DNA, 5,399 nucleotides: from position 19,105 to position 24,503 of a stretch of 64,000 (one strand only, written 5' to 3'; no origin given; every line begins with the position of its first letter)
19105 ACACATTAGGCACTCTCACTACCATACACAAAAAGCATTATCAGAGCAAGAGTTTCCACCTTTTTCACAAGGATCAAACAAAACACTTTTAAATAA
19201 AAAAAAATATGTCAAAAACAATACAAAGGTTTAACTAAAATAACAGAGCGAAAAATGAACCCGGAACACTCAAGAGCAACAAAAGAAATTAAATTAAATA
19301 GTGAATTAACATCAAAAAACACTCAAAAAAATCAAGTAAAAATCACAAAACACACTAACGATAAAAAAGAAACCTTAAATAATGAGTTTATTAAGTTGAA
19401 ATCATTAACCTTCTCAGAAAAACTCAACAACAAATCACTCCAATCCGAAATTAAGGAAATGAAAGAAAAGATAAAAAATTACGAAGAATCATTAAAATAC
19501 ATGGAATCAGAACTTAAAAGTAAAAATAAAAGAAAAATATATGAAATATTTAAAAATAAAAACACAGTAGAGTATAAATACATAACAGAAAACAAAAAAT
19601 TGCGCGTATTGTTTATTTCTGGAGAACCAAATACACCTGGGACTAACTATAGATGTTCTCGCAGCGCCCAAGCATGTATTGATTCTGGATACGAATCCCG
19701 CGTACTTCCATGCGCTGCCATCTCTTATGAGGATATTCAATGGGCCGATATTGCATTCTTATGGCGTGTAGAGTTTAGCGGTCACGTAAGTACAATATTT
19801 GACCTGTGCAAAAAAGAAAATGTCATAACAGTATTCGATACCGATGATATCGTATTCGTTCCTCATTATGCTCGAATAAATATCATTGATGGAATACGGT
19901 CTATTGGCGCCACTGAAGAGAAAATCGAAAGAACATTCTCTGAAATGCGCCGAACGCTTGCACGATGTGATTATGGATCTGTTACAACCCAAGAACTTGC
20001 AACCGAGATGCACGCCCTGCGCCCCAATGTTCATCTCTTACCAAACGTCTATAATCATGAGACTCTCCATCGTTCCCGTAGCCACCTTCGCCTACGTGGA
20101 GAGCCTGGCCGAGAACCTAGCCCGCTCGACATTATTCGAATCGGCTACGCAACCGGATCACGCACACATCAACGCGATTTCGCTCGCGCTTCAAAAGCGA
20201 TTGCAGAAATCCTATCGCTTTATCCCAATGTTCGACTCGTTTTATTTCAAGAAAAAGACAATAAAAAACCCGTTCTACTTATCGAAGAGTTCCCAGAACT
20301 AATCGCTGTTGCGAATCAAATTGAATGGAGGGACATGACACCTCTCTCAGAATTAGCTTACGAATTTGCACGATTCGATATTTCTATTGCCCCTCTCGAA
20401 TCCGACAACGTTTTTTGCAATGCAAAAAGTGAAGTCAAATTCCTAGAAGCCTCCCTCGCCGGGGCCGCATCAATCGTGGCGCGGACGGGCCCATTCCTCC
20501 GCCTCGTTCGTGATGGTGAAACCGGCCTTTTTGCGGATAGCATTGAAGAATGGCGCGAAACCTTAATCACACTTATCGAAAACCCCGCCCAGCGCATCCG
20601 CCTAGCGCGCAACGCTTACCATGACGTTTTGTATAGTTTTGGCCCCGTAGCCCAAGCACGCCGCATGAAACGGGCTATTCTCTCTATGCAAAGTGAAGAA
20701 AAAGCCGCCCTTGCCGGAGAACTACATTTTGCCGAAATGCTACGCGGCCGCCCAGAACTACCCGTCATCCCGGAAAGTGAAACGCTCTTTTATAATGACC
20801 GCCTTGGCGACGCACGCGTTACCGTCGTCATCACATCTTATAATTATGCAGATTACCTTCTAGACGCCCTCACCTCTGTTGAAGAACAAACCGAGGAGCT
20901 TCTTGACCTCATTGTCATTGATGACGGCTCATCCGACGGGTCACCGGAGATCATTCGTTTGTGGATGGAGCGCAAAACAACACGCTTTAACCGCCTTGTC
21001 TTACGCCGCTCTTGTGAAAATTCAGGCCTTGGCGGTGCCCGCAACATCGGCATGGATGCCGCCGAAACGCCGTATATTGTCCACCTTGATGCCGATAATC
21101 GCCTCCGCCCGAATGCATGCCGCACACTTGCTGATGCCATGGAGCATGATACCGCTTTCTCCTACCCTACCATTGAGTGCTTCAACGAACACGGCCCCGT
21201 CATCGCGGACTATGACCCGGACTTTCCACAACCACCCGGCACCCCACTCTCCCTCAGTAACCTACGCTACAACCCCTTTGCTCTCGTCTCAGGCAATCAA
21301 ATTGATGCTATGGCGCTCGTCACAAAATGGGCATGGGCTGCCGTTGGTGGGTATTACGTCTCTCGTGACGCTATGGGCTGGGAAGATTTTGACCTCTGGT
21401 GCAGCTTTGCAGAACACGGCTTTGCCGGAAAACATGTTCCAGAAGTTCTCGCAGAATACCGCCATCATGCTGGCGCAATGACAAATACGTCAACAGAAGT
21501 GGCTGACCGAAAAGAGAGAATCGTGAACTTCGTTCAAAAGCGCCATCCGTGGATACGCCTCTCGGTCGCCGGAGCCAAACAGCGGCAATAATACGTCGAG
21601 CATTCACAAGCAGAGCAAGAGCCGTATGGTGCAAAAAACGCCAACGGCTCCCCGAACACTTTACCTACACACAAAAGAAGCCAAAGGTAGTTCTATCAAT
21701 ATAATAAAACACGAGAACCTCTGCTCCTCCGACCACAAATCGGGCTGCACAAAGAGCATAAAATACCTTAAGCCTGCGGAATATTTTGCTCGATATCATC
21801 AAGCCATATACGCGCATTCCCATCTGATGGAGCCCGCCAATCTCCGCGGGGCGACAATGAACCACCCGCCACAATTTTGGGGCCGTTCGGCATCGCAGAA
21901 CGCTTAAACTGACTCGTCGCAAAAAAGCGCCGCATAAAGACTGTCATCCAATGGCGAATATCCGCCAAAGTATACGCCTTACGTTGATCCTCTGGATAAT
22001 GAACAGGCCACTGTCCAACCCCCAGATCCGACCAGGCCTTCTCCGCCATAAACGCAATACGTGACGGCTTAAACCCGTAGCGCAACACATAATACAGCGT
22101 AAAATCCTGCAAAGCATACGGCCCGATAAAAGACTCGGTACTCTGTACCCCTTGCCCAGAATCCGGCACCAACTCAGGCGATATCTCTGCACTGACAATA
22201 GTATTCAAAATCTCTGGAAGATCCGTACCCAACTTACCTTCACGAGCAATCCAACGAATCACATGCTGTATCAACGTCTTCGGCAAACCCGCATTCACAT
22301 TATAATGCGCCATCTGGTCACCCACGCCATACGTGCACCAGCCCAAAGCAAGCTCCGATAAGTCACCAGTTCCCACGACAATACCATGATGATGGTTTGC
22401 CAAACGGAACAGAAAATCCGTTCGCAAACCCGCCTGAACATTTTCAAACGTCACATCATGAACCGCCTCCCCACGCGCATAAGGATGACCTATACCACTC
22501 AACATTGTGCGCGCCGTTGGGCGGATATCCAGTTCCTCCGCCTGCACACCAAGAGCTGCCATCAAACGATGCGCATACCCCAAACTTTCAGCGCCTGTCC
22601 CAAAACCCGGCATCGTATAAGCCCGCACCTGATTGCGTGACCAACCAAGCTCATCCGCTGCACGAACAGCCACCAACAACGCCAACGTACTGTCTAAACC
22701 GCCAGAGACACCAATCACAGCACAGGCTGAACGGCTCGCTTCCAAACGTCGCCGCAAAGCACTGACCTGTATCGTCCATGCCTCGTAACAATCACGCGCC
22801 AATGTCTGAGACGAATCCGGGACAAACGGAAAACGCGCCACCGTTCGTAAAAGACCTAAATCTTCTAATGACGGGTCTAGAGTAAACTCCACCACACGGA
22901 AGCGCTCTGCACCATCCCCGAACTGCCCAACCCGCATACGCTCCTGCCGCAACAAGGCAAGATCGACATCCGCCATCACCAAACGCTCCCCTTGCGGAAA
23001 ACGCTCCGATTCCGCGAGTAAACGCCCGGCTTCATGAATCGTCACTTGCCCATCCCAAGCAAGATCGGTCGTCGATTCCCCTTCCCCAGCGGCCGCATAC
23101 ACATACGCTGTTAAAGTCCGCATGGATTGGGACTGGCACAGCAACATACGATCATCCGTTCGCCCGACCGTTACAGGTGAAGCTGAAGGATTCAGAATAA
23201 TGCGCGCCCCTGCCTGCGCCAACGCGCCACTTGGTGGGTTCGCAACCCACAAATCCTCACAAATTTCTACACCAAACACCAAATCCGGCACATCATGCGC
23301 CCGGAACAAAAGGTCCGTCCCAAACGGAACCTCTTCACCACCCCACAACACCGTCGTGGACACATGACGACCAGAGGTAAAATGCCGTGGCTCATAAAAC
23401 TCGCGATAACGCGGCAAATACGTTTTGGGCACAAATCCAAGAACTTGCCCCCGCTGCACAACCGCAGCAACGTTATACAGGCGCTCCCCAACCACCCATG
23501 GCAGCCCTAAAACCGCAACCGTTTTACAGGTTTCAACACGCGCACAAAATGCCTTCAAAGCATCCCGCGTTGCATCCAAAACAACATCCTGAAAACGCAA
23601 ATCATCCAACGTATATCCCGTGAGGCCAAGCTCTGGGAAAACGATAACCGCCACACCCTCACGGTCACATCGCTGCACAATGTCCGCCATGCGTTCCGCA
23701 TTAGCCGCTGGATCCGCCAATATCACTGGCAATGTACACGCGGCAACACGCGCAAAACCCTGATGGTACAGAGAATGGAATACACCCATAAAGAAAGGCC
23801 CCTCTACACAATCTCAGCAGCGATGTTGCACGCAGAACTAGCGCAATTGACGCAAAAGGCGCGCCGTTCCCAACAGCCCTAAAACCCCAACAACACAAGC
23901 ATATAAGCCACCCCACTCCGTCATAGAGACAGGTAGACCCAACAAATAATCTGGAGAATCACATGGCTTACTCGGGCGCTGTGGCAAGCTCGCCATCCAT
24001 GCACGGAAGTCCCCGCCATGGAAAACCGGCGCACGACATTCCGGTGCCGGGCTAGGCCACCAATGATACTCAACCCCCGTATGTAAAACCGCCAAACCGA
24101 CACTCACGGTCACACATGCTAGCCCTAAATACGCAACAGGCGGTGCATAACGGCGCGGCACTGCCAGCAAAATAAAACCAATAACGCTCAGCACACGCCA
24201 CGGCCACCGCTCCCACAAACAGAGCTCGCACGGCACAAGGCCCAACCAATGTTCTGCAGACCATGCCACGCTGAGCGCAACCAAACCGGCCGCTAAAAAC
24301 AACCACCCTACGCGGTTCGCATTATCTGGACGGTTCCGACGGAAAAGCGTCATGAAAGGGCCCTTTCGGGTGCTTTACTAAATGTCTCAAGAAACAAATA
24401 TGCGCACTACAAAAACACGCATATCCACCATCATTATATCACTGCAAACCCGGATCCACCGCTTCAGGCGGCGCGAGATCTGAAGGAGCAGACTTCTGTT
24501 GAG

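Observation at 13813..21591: Repeat protein bracketed by multidomain glycosyltransferases: candidate surface-protein glycosylation or S-layer-like module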

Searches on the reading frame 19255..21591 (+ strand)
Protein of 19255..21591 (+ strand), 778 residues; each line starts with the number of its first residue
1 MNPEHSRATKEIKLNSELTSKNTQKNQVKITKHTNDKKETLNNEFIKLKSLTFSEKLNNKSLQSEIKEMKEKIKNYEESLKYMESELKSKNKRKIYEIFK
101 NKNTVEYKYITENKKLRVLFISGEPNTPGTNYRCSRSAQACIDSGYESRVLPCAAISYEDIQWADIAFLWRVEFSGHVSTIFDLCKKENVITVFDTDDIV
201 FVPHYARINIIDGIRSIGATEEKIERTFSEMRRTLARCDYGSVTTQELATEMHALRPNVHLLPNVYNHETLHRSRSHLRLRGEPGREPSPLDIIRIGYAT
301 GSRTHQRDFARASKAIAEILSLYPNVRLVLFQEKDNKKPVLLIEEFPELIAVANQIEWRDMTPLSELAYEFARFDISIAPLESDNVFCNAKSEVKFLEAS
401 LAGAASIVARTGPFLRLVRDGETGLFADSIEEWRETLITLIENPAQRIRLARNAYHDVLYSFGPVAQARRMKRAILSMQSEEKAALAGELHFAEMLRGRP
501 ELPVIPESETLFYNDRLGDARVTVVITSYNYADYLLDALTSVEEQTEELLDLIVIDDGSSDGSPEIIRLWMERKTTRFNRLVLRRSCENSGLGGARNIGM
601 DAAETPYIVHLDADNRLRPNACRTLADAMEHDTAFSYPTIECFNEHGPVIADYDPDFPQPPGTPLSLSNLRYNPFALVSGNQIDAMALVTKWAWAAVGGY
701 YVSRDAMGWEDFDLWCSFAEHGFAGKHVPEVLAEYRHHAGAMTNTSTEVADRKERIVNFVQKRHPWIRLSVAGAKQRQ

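Call 5: search_protein_families(library=pfam, proteins=[window:19255-21591:+], max_evalue=0.01)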
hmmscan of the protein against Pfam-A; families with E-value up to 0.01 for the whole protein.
window:19255-21591:+ (778 aa): 7 families
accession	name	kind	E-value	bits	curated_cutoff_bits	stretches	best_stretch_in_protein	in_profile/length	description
PF00535.33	Glycos_transf_2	-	1.4e-26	93.8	23.3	1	523-646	1-121/168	Glycosyl transferase family 2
PF10111.15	Glyco_tranf_2_2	-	8.9e-08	32.4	27.3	1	524-744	2-224/276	Glycosyltransferase like family 2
PF13692.12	Glyco_trans_1_4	-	7.9e-07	29.9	27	1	312-443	20-142/142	Glycosyl transferases group 1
PF13524.12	Glyco_trans_1_2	-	1.2e-06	28.9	25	1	357-470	30-141/144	Glycosyl transferase-like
PF00534.26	Glycos_transf_1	-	8e-06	25.9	26.4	1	306-456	27-171/172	Glycosyl transferases group 1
PF13632.12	Glyco_trans_2_3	-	0.00013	22.3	27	1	607-732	1-120/198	Glycosyl transferase family group 2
PF13641.12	Glyco_tranf_2_3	-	0.00042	20.8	27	1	521-735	2-209/230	Glycosyltransferase like family 2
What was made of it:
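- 19606..20685 (+): GT778 aa 118-477: GT-B 'X' module. PF13692, PF13524 and PF00534 (call 5).
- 20815..21489 (+): GT778 aa 521-745: GT2 module. PF00535 scores 93.8 bits (call 5).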

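Call 11: search_protein_families(library=ncbifam, proteins=[window:19255-21591:+], max_evalue=0.01)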
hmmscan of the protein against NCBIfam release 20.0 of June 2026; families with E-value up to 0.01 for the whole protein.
window:19255-21591:+ (778 aa): 18 families
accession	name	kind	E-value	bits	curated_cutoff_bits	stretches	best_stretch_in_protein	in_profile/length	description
NF047683.1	TeichurnBiosyTuaG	equivalog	1.8e-18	67.1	400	1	521-650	7-133/252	teichuronic acid biosynthesis protein TuaG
NF007482.0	PRK10073.1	equivalog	2.9e-16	59.4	423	1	521-631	7-112/334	glycosyltransferase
NF053739.1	GlytfEpsEBac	equivalog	7.8e-13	48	450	1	521-742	2-209/265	glycosyltransferase EpsE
NF050050.1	ProtGlycPglI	equivalog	1.1e-12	48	500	1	521-643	3-120/306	GalNAc(5)-diNAcBac-PP-undecaprenol beta-1,3-glucosyltransferase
TIGR03937.1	PgaC_IcaA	equivalog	1.1e-11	44.4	422.3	1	521-634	46-155/407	poly-beta-1,6-N-acetyl-D-glucosamine synthase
NF041875.1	EPS_EpsD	equivalog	3.4e-10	39.8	370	1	522-620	1-95/325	exopolysaccharide biosynthesis glycosyltransferase EpsD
TIGR03111.1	glyc2_xrt_Gpos1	hypoth_equivalog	1.4e-09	37.3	363.95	1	521-634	50-161/439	TIGR03111 family XrtG-associated glycosyltransferase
TIGR04283.1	glyco_like_mftF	equivalog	2.1e-08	34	182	1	523-632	2-100/221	TIGR04283 family arsenosugar biosynthesis glycosyltransferase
NF038302.1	EPS_HpsE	equivalog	2.6e-08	33.2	300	1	522-620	3-102/307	hormogonium polysaccharide biosynthesis glycosyltransferase HpsE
TIGR03965.1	mycofact_glyco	equivalog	6.6e-08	31.9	280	1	520-625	74-175/467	mycofactocin biosynthesis glycosyltransferase MftF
NF041394.1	GtaseAglG_Halo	equivalog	2e-06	27.3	440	1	521-634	2-112/304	glucosyl-dolichyl phosphate glucuronosyltransferase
TIGR03449.1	mycothiol_MshA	equivalog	2.4e-05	23.4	462.5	1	315-456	241-382/406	D-inositol-3-phosphate glycosyltransferase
NF007986.1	PRK10714.1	equivalog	3.9e-05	22.8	529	1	521-628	7-114/316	undecaprenyl-phosphate 4-deoxy-4-formamido-L-arabinose transferase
NF038299.1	EPS_HpsN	equivalog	4.1e-05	22.7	425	1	521-628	2-105/317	hormogonium polysaccharide biosynthesis glycosyltransferase HpsN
NF045692.1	OglycostaseCruG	equivalog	0.00012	21.1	600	1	515-630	38-153/386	2'-O-glycosyltransferase CruG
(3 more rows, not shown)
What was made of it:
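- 20815..21489 (+): NCBIfam gives TuaG, EpsE and PglI-like partial matches (call 11).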

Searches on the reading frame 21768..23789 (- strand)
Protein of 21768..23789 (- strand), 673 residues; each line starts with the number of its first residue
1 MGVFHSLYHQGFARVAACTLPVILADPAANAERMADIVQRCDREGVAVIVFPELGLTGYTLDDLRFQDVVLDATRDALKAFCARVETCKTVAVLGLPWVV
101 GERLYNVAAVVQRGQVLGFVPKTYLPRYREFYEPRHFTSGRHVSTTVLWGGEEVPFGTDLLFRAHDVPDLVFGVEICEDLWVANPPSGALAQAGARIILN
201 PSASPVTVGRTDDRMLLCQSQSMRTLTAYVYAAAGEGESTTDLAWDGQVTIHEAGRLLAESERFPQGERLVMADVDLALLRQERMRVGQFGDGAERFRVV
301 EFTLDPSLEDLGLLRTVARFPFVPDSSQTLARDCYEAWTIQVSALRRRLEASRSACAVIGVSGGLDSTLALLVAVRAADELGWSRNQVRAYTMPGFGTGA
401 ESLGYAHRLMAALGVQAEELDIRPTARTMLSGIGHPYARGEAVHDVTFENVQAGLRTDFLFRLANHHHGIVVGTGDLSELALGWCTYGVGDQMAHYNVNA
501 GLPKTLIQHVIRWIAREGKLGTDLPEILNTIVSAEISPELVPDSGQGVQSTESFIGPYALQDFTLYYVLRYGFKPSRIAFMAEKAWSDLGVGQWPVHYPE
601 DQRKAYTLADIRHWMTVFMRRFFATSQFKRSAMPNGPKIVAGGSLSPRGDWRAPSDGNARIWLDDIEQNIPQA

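Call 5: search_protein_families(library=pfam, proteins=[window:21768-23789:-], max_evalue=0.01)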
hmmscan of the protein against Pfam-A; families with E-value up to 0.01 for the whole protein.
window:21768-23789:- (673 aa): 3 families
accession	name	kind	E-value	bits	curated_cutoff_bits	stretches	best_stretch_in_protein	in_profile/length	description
PF02540.23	NAD_synthase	-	2e-22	80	21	1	342-524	6-168/242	NAD synthase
PF00795.27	CN_hydrolase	-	3.4e-20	72.9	23.2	1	14-282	1-253/256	Carbon-nitrogen hydrolase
PF00733.27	Asn_synthase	-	0.0049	17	21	1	344-424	9-81/354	Asparagine synthase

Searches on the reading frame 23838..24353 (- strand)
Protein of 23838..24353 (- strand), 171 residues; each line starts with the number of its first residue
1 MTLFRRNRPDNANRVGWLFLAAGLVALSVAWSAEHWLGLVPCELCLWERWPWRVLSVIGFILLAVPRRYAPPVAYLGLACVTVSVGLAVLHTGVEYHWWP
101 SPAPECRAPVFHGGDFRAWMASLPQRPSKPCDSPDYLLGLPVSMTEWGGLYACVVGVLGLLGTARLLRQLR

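Call 6: search_protein_families(library=pfam, proteins=[window:23838-24353:-], max_evalue=0.001)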
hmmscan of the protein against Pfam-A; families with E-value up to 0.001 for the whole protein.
window:23838-24353:- (171 aa): 1 family
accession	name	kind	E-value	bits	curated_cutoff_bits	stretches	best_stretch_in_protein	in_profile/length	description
PF02600.21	DsbB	-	2.5e-23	83.5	22.1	1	16-160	5-146/148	Disulfide bond formation protein DsbB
